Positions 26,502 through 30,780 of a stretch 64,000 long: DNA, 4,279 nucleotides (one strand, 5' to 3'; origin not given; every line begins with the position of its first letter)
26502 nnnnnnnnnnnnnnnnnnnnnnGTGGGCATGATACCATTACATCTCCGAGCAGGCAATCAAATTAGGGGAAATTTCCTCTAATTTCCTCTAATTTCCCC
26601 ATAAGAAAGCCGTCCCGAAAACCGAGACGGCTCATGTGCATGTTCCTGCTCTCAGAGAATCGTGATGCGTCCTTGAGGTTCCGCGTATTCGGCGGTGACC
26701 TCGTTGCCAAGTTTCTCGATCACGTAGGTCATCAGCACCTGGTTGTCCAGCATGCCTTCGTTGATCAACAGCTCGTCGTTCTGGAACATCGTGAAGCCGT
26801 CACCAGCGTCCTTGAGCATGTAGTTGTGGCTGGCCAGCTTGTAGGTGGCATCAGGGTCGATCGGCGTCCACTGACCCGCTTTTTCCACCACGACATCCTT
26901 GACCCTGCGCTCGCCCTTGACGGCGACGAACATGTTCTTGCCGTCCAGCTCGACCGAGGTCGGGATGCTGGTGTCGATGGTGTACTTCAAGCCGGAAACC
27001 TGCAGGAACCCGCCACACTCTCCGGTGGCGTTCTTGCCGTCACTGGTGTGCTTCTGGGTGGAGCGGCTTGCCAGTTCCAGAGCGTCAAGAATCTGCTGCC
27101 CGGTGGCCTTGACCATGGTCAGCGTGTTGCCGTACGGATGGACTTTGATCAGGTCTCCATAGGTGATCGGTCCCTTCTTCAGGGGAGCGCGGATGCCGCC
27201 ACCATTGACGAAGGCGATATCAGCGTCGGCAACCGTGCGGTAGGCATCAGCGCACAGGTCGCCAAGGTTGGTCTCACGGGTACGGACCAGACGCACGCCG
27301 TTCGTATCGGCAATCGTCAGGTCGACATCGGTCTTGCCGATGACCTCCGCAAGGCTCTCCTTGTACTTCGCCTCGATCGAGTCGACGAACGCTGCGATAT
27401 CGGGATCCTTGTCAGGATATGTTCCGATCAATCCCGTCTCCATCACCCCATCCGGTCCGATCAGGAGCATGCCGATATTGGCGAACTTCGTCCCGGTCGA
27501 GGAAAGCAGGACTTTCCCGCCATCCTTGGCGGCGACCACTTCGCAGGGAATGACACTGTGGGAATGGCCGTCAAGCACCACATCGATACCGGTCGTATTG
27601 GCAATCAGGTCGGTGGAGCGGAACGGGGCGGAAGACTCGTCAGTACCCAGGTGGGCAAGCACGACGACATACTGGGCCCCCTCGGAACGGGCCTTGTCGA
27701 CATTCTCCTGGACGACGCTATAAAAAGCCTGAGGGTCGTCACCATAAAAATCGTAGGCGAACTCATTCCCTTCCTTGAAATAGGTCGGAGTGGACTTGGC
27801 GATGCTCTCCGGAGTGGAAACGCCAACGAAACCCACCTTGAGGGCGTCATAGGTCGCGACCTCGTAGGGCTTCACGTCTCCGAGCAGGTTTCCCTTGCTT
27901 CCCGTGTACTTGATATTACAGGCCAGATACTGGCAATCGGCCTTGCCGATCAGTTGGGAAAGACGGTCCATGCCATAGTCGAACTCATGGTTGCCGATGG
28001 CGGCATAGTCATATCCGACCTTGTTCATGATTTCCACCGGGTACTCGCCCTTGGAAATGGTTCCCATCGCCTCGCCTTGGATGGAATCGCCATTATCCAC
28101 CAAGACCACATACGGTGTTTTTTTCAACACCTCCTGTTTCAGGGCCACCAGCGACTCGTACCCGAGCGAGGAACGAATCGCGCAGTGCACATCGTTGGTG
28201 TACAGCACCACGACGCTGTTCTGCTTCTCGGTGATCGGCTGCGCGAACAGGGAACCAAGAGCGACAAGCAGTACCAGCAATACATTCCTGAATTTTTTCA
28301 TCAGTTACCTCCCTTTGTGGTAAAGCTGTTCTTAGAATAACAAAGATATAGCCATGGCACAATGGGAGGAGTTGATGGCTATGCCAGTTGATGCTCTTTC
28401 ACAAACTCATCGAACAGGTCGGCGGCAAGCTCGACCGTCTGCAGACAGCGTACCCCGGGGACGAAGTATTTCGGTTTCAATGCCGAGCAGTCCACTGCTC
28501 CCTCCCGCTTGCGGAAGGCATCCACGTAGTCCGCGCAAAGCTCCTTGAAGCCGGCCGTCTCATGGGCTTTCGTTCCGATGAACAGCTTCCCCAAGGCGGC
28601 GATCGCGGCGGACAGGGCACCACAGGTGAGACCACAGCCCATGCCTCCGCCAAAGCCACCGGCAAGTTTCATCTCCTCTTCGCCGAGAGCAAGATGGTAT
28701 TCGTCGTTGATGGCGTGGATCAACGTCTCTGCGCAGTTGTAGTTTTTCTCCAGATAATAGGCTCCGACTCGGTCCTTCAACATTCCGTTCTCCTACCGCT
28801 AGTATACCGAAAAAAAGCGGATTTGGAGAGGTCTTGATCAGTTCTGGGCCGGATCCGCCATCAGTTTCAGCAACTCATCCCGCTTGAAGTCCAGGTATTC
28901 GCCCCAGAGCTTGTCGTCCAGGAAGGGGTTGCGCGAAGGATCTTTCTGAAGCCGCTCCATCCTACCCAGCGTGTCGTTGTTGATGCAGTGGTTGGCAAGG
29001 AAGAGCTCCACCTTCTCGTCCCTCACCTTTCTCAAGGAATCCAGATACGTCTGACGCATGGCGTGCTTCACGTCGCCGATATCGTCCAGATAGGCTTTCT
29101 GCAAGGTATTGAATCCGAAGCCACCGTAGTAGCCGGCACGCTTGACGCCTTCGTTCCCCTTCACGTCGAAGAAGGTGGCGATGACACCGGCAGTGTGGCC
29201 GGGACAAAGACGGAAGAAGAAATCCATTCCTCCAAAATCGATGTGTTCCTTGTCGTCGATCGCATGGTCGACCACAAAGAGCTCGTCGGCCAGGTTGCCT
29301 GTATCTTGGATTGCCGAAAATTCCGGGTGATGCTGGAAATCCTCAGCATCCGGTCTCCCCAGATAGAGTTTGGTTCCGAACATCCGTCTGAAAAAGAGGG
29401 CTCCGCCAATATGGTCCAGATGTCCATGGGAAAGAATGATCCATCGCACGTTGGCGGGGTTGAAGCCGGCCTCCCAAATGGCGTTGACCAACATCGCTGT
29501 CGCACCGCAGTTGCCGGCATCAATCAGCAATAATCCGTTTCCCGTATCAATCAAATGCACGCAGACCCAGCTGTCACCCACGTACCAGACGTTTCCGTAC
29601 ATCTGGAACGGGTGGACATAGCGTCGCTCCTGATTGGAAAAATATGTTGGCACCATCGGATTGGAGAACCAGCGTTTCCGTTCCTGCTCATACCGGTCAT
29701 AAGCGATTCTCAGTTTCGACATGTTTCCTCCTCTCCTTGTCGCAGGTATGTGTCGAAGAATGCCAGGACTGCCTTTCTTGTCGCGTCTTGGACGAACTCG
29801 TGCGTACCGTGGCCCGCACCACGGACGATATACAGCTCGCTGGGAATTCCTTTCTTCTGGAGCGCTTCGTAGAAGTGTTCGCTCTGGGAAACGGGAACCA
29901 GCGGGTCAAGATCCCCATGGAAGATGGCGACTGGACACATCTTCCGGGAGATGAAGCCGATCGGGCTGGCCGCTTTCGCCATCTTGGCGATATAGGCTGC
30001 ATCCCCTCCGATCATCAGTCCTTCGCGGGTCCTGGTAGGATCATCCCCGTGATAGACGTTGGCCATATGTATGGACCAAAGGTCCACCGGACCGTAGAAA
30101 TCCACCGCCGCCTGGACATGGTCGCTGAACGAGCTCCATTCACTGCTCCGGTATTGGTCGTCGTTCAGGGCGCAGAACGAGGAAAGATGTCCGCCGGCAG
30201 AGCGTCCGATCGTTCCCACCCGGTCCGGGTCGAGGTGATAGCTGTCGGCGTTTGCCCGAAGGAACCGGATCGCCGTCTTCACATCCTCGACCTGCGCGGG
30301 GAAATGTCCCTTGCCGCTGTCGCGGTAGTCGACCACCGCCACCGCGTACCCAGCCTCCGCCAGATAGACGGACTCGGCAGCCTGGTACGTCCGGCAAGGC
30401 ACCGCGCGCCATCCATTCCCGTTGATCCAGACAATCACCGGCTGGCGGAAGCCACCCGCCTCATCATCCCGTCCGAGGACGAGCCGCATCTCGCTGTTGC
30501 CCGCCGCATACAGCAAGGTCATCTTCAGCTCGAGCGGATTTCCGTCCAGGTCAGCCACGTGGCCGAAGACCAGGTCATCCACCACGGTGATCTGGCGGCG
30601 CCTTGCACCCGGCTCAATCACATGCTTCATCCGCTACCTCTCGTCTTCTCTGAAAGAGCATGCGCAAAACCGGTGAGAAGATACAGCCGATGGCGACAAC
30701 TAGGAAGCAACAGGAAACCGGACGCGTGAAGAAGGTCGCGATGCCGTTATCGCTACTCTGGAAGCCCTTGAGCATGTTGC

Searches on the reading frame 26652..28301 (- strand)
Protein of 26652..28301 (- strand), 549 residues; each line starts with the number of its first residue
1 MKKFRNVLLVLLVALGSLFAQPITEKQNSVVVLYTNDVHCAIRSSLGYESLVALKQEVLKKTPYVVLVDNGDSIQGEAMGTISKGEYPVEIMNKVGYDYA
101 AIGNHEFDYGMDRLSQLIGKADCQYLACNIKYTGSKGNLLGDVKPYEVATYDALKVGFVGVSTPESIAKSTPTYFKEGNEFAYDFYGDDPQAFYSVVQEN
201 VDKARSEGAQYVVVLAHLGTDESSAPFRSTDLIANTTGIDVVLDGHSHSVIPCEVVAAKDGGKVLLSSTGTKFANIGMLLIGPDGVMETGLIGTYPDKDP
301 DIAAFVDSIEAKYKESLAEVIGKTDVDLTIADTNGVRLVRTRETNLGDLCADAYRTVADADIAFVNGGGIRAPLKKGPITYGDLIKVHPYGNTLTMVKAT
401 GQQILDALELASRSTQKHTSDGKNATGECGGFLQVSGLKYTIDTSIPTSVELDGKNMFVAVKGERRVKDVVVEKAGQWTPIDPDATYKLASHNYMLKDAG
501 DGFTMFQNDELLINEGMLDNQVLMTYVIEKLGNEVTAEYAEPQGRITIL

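Call 50: search_protein_families(library=pfam, max_evalue=0.0001, proteins=[window:26652-28301:-])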
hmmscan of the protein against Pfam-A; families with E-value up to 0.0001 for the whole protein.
window:26652-28301:- (549 aa): 3 families
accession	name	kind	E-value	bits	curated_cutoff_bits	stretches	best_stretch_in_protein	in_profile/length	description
PF02872.23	5_nucleotid_C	-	8.2e-41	140.2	23.6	1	320-507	1-157/158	5'-nucleotidase, C-terminal domain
PF09587.15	PGA_cap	-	3.1e-11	43.7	27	1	89-260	70-240/255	Bacterial capsule synthesis protein PGA_cap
PF00149.33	Metallophos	-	6.2e-09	37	21.5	1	32-249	3-190/191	Calcineurin-like phosphoesterase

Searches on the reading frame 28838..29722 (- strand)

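Call 16: search_protein_families(library=pfam, max_evalue=0.001, proteins=[window:28838-29722:-])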
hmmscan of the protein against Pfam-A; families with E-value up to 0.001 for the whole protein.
window:28838-29722:- (294 aa): 2 families
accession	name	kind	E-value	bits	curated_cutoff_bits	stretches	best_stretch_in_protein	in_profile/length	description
PF00753.33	Lactamase_B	-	2.8e-19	70.3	22.7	1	56-185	9-139/196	Metallo-beta-lactamase superfamily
PF12706.13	Lactamase_B_2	-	0.00014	22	27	1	87-164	26-99/200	Beta-lactamase superfamily domain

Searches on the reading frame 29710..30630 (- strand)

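Call 16: search_protein_families(library=pfam, max_evalue=0.001, proteins=[window:29710-30630:-])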
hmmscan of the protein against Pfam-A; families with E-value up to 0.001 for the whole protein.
window:29710-30630:- (306 aa): 8 families
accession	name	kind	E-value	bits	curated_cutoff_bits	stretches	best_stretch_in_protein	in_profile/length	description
PF20434.5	BD-FAE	-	4.1e-52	177.2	26.8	1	63-257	13-215/215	BD-FAE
PF07859.19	Abhydrolase_3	-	7.2e-20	72.1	25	1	66-277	1-209/210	alpha/beta hydrolase fold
PF00326.27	Peptidase_S9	-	2e-18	67.1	22.6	2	215-297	126-211/213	Prolyl oligopeptidase family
PF01738.24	DLH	-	1.1e-06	28.9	21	1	133-275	94-187/217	Dienelactone hydrolase family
PF12146.15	Hydrolase_4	-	2.1e-06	27.7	27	0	232-277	192-235/239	Serine aminopeptidase, S33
PF02129.25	Peptidase_S15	-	8.4e-06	26.1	23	1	83-157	39-116/262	X-Pro dipeptidyl-peptidase (S15 family)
PF00561.26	Abhydrolase_1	-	3.5e-05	24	25.8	0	222-277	193-241/245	alpha/beta hydrolase fold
PF03583.20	LIP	-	0.00022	21.1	23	0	232-280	216-265/286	Secretory lipase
